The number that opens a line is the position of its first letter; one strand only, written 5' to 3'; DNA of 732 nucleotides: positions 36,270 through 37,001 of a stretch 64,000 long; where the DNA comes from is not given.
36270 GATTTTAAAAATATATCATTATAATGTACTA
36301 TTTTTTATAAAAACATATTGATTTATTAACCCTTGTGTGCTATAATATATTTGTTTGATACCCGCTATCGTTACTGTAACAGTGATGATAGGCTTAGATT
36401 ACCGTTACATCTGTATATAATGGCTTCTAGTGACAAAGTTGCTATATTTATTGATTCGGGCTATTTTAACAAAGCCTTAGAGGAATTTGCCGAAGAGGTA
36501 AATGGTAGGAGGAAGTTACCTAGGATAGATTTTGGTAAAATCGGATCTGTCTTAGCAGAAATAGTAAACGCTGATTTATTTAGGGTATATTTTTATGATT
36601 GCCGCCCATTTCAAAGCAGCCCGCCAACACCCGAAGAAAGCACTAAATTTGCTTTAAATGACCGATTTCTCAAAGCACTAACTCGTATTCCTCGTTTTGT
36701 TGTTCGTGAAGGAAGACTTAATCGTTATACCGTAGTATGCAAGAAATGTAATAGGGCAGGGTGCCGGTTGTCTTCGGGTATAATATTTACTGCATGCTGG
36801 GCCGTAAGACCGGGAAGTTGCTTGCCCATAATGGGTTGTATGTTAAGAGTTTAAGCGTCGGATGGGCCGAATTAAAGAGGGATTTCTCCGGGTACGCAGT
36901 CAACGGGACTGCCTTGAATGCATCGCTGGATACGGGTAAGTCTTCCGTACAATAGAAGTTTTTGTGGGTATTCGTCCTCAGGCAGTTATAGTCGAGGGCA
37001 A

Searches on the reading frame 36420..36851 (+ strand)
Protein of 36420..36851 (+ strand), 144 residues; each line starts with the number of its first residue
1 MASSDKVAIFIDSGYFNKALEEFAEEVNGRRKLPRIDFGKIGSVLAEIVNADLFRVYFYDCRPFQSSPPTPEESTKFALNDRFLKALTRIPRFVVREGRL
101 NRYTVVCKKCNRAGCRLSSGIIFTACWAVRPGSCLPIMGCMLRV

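Call 22: search_protein_families(library=pfam, proteins=[window:36420-36851:+], max_evalue=0.01)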
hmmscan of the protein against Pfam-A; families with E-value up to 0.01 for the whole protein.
seq(144 aa): 1 family
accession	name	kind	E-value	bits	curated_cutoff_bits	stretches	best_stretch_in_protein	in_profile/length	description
PF13926.11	DUF4211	-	0.0073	16.9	27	0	75-123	81-127/137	Domain of unknown function (DUF4211)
